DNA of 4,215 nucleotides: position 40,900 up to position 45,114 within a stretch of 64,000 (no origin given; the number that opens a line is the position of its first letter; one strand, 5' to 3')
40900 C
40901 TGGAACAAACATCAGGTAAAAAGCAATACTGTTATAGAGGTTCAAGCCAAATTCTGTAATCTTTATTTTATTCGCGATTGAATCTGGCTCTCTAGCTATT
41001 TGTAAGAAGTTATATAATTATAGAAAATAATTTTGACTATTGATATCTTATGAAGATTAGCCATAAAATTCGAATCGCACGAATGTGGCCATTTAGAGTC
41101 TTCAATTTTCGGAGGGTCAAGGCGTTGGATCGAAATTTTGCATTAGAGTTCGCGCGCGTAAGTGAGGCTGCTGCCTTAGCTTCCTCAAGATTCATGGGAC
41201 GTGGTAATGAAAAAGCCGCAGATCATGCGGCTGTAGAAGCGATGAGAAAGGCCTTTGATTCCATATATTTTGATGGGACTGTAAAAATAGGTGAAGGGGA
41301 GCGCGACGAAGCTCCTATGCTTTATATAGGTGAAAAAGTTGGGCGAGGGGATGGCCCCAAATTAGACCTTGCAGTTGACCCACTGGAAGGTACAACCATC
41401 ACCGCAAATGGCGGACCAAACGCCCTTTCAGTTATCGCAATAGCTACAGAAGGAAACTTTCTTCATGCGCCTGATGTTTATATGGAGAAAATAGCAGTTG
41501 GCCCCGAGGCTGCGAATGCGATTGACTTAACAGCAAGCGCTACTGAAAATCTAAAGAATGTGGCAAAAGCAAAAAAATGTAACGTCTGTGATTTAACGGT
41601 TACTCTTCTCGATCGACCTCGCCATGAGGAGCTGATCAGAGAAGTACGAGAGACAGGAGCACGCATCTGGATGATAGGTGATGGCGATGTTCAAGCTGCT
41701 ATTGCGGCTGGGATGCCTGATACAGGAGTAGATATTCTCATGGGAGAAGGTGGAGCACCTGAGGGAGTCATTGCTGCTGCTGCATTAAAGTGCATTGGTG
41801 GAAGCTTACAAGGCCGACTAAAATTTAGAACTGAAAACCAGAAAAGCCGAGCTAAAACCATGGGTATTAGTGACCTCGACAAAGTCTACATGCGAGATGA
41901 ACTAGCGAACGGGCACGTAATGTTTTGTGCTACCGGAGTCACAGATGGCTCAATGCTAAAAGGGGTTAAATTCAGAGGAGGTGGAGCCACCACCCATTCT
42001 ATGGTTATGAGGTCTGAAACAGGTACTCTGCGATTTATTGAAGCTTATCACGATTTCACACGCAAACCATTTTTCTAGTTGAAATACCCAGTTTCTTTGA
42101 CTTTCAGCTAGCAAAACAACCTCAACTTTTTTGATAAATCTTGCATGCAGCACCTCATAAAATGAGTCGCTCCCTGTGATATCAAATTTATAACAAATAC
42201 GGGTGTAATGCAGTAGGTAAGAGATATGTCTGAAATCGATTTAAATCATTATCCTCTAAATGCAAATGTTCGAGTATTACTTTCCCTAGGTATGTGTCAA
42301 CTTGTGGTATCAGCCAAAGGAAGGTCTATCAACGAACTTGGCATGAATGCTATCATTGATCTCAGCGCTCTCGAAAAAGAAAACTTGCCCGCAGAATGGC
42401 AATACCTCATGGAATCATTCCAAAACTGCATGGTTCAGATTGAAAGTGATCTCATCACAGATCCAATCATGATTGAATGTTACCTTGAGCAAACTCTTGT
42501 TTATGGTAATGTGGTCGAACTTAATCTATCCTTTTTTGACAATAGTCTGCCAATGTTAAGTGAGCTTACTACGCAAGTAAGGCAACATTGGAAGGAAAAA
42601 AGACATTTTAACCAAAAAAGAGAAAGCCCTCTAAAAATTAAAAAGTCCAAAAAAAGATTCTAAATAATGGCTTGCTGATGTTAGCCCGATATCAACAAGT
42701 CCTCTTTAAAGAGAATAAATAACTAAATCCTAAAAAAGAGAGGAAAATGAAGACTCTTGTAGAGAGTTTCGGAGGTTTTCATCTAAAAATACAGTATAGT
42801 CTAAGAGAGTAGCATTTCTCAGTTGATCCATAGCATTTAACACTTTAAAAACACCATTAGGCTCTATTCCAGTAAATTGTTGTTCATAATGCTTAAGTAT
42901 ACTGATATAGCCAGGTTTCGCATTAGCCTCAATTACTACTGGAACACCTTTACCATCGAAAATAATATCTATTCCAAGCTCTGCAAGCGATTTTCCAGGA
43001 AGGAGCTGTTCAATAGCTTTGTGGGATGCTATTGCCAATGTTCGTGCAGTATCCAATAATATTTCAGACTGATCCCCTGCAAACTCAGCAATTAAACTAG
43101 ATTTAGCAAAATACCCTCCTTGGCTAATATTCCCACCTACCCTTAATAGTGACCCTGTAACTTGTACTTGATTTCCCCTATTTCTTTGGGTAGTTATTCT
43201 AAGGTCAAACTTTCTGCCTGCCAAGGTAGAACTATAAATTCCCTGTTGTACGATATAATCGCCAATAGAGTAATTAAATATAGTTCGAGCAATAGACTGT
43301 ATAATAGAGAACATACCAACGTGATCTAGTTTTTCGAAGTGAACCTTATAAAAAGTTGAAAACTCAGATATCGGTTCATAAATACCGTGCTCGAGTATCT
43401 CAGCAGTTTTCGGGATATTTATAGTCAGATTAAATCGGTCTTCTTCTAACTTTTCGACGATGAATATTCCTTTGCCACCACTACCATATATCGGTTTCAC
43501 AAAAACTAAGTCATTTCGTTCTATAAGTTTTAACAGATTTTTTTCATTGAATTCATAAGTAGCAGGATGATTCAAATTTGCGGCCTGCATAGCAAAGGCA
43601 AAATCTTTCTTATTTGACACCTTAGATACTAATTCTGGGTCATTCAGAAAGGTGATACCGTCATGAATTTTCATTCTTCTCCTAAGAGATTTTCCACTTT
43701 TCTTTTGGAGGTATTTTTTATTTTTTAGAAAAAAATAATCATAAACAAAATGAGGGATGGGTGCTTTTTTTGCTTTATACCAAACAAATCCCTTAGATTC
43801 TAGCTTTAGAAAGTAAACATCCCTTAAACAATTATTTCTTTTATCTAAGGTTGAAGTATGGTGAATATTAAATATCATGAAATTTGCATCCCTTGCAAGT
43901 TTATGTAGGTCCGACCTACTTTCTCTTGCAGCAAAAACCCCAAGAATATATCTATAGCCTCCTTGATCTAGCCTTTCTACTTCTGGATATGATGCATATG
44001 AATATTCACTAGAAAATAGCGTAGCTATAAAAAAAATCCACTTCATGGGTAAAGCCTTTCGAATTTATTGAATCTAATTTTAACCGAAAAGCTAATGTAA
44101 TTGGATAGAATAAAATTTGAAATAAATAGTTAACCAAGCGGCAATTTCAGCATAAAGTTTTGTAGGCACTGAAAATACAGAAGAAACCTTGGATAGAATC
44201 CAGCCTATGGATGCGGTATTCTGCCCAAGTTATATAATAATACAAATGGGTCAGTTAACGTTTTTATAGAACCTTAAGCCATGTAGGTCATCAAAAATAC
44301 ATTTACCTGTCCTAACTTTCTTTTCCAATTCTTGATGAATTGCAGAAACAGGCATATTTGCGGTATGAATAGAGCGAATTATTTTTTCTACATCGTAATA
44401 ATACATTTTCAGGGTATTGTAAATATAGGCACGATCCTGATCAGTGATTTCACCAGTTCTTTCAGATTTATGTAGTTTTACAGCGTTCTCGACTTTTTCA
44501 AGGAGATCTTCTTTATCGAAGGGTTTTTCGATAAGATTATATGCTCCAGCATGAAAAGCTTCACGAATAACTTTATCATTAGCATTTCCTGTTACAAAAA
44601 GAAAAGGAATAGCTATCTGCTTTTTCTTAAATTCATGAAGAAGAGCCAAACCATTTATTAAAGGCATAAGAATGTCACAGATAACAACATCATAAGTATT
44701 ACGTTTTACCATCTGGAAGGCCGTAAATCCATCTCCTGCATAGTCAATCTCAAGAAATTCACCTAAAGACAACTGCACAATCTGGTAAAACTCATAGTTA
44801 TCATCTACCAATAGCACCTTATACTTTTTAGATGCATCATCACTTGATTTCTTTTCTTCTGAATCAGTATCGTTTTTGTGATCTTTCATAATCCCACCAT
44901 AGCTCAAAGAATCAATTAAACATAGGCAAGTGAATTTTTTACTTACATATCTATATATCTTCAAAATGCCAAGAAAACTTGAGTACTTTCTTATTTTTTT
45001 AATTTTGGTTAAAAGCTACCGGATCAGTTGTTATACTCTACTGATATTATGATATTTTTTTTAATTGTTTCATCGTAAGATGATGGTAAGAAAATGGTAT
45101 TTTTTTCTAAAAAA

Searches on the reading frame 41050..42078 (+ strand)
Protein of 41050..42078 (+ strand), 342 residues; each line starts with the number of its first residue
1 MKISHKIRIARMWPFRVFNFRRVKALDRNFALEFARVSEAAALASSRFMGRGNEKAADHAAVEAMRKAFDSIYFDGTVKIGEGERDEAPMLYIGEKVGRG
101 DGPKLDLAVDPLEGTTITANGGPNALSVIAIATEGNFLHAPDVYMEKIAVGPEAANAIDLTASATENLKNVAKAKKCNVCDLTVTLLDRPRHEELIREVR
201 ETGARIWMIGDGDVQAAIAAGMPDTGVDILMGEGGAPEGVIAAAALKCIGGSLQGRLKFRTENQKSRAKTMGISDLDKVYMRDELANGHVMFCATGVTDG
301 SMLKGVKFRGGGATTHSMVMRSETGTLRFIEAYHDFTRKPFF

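Call 10: search_protein_families(library=ncbifam, proteins=[window:41050-42078:+])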
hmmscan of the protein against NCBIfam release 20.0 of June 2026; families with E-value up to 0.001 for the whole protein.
window:41050-42078:+ (342 aa): 1 family
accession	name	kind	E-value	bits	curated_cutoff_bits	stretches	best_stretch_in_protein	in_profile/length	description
TIGR00330.1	glpX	equivalog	1.9e-114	382.3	259.3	1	27-340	2-328/334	class II fructose-bisphosphatase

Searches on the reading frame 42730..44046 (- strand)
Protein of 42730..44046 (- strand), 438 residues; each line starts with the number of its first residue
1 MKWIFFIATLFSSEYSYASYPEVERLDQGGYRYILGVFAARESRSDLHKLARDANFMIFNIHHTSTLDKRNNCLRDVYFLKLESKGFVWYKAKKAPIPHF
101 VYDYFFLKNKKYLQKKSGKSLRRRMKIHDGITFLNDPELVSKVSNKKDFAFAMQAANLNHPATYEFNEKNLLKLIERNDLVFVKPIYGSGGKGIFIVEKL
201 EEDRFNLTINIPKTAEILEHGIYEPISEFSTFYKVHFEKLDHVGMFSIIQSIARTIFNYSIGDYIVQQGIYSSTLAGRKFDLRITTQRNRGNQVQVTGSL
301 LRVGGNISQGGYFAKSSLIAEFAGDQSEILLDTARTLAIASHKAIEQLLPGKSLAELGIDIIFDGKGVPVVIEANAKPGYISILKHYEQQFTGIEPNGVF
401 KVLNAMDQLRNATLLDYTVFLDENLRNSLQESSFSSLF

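Call 10: search_protein_families(library=ncbifam, proteins=[window:42730-44046:-])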
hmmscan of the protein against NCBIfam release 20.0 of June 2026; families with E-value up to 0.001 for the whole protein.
window:42730-44046:- (438 aa): 7 families
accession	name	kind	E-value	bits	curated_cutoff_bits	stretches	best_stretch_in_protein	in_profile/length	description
NF040720.1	MptN_Meth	equivalog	5.8e-12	45.3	350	1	128-201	84-158/291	tetrahydromethanopterin:alpha-L-glutamate ligase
TIGR00768.1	rimK_fam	subfamily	3.5e-08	33.2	143.4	1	113-201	56-145/276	RimK family alpha-L-glutamate ligase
NF038074.1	fam_STM4014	hypoth_equivalog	4.1e-07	29.7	175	1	120-292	92-252/349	STM4014 family protein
NF009110.0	PRK12458.1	subfamily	6e-06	25.5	408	1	124-209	114-199/349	glutathione synthetase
TIGR02291.1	rimK_rel_E_lig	hypoth_equivalog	7.5e-06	25.1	314.2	0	169-208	66-105/317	alpha-L-glutamate ligase-like protein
NF003573.0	PRK05246.1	equivalog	0.00028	19.8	272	1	129-203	108-179/316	glutathione synthase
NF009402.0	PRK12767.1-1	equivalog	0.00058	18.8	218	1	132-207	102-177/329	carbamoyl phosphate synthase-like protein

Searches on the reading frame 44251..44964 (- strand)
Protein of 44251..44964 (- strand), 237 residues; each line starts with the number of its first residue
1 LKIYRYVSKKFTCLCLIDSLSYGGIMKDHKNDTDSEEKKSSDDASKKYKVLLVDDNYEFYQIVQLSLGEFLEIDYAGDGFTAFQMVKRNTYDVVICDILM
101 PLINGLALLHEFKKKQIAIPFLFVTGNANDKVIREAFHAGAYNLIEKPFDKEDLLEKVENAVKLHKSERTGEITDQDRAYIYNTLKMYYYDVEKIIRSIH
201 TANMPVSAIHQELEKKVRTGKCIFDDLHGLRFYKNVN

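Call 10: search_protein_families(library=ncbifam, proteins=[window:44251-44964:-])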
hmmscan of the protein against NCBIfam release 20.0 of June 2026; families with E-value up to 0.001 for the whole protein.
window:44251-44964:- (237 aa): 94 families (the best 25 are shown)
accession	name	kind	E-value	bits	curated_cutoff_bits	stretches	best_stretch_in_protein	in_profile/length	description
NF006900.1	PRK09390.1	equivalog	2.8e-17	62.9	255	1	46-173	3-131/203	response regulator FixJ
NF051850.1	RespRegRprY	equivalog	3.1e-17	62.8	370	1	46-196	3-147/234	response regulator transcription factor RprY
NF047793.1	ResRegPgtA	equivalog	9.7e-17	60.9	650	1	45-166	3-125/414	two-component system response regulator PgtA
TIGR01818.1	ntrC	equivalog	1.3e-16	60.4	558.6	1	50-174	1-126/463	nitrogen regulation protein NR(I)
TIGR02875.1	spore_0_A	equivalog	1.5e-15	57.2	200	1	47-199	2-155/262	sporulation transcription factor Spo0A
NF045991.1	RespRegCtrARhodob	equivalog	5e-15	55.9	350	1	49-170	2-124/224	response regulator transcription factor CtrA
NF008469.0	PRK11361.1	equivalog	9e-15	54.3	714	1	47-167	4-125/461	acetoacetate metabolism transcriptional regulator AtoC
NF007689.0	PRK10365.1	equivalog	9.4e-15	54.3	760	1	46-166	4-125/441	sigma-54-dependent response regulator transcription factor ZraR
NF008176.1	PRK10923.1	equivalog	9.9e-15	54.1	620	1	49-169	5-126/469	nitrogen regulation protein NR(I)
NF000402.1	vanR-B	exception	1e-14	54.5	480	1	49-163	4-118/219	vancomycin resistance response regulator transcription factor VanR-B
NF047465.1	hybrid_HK_LvrA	exception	1.8e-14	52.7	1200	1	34-178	454-600/819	hybrid histidine kinase/response regulator LvrA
NF053854.1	RespRegPhoBBctds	equivalog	6.9e-14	51.7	270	1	50-190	1-143/225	two-component system response regulator PhoB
NF012023.0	PRK15479.1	equivalog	8.1e-14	51.7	337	1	49-162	2-116/224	transcriptional regulator TctD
NF041733.1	resp_reg_CseB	equivalog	8.4e-14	51.5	350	1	49-173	2-126/228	two-component system response regulator CseB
NF041367.1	CheY_Halo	equivalog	1e-13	51.7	200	1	50-161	1-113/114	chemotaxis protein CheY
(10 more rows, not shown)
